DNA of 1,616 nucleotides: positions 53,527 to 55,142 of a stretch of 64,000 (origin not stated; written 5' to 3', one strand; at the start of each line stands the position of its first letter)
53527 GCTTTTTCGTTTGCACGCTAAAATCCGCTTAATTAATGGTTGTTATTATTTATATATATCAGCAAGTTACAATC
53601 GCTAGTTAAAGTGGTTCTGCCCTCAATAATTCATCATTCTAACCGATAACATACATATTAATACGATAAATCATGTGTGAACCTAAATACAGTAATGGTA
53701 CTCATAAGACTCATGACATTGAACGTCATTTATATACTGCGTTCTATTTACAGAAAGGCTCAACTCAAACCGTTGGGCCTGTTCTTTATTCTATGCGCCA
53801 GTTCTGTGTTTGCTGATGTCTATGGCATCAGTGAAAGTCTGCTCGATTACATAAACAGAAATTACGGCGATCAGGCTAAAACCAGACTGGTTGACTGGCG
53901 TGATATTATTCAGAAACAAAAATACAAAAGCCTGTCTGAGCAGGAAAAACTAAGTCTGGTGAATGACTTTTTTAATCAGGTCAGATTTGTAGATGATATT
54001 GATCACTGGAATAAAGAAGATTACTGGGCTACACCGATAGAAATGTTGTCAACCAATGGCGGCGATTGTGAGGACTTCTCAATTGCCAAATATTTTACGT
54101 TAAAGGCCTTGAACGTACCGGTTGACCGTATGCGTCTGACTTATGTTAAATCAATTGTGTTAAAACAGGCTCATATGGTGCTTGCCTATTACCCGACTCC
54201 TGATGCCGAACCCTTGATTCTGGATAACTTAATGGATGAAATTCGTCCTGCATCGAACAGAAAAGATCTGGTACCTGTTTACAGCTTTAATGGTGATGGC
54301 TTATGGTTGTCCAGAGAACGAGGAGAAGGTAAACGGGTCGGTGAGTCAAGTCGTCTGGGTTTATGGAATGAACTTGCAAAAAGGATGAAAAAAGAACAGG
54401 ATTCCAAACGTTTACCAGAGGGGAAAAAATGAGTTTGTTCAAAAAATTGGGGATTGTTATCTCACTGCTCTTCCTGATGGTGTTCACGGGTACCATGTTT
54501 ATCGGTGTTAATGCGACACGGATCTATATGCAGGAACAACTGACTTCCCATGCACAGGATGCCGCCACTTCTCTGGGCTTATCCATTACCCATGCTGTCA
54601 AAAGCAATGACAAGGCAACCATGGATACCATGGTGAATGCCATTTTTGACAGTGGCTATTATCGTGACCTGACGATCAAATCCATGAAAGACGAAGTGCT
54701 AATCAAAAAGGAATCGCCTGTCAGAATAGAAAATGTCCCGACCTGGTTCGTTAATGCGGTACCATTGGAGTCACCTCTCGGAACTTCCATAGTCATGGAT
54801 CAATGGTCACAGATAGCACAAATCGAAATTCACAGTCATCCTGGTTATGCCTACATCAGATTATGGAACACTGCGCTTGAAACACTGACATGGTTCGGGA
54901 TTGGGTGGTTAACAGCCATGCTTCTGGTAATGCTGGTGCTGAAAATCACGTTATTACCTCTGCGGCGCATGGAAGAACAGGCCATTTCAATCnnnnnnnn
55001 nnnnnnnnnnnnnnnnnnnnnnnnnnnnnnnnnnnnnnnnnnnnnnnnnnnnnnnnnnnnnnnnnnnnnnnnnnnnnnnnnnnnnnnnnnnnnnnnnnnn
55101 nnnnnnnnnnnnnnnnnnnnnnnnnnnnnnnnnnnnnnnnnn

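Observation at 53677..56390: LapG/LapD-like c-di-GMP inside-out signalling pair without an adjacent LapA-type adhesin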

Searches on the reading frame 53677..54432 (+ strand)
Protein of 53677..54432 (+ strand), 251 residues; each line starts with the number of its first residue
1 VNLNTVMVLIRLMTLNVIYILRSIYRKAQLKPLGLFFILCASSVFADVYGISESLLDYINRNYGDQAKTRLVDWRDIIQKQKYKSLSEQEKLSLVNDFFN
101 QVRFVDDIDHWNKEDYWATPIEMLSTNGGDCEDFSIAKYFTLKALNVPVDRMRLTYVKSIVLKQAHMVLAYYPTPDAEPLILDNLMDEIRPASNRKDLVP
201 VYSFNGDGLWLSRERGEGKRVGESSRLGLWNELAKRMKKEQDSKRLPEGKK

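Call 3: search_protein_families(library=pfam, proteins=[window:53677-54432:+], max_evalue=0.01)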
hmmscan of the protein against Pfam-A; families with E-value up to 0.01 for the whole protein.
window:53677-54432:+ (251 aa): 1 family
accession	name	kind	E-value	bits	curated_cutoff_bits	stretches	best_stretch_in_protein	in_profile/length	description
PF06035.17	Peptidase_C93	-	4.2e-12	46.6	27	1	87-193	37-136/162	Bacterial transglutaminase-like cysteine proteinase BTLCP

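Call 4: search_protein_families(library=ncbifam, proteins=[window:53677-54432:+], max_evalue=0.01)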
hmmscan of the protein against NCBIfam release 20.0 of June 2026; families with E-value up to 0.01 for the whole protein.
window:53677-54432:+ (251 aa): 1 family
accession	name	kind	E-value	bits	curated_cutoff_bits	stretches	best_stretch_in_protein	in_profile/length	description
NF045674.1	CystProtLapG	equivalog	1.2e-70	237.2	320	1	63-240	38-215/221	cysteine protease LapG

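Call 13: search_solved_structures(query=window:53677-54432:+, show_alignments=3, max_evalue=0.001)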
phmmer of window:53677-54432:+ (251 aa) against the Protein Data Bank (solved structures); distinct sequences matched with E-value up to 0.001: 2.
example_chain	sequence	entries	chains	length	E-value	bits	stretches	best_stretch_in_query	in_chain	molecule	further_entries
4u65_E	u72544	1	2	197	8.8e-56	192.3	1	68-240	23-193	Putative cystine protease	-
4fgo_A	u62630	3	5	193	9.6e-54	185.6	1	57-237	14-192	Periplasmic protein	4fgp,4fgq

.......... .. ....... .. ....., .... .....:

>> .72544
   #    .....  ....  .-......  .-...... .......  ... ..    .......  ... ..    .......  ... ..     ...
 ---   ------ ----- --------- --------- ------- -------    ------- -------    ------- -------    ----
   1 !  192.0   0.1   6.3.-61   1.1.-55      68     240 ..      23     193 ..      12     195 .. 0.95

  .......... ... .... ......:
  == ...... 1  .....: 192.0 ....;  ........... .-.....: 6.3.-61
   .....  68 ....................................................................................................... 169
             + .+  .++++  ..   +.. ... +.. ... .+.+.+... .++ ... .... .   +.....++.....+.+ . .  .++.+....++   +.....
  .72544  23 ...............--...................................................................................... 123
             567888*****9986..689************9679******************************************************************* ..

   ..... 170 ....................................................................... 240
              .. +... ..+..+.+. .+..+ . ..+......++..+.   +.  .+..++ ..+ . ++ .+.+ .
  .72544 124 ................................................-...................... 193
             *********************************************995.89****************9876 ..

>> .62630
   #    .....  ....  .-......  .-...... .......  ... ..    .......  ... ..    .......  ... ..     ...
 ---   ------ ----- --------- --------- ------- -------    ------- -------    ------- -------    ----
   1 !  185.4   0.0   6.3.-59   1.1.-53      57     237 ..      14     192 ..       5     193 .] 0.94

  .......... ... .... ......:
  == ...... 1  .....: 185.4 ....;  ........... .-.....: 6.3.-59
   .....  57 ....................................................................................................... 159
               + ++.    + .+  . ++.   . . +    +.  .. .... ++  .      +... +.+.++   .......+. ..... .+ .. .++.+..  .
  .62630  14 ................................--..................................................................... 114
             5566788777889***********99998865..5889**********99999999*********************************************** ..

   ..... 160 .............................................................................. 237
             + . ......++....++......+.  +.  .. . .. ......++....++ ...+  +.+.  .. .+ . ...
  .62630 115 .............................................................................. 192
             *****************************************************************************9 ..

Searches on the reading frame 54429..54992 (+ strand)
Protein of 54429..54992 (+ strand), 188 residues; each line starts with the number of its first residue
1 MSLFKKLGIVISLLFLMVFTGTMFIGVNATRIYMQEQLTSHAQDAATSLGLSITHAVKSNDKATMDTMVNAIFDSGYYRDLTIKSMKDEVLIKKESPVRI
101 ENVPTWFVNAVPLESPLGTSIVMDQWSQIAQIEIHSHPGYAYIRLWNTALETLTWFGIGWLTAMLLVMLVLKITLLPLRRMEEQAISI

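Call 31: search_solved_structures(query=window:54429-54992:+, show_alignments=3, max_evalue=0.001)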
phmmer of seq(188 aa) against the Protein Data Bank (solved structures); distinct sequences matched with E-value up to 0.001: 2.
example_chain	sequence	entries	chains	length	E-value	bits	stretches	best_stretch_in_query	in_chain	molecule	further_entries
4u64_A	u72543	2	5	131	7.7e-29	103.9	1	22-151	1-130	Two component histidine kinase, GGDEF domain protein/EAL domain protein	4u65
3pjv_D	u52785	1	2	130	9.5e-26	93.8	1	25-150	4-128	Cyclic dimeric GMP binding protein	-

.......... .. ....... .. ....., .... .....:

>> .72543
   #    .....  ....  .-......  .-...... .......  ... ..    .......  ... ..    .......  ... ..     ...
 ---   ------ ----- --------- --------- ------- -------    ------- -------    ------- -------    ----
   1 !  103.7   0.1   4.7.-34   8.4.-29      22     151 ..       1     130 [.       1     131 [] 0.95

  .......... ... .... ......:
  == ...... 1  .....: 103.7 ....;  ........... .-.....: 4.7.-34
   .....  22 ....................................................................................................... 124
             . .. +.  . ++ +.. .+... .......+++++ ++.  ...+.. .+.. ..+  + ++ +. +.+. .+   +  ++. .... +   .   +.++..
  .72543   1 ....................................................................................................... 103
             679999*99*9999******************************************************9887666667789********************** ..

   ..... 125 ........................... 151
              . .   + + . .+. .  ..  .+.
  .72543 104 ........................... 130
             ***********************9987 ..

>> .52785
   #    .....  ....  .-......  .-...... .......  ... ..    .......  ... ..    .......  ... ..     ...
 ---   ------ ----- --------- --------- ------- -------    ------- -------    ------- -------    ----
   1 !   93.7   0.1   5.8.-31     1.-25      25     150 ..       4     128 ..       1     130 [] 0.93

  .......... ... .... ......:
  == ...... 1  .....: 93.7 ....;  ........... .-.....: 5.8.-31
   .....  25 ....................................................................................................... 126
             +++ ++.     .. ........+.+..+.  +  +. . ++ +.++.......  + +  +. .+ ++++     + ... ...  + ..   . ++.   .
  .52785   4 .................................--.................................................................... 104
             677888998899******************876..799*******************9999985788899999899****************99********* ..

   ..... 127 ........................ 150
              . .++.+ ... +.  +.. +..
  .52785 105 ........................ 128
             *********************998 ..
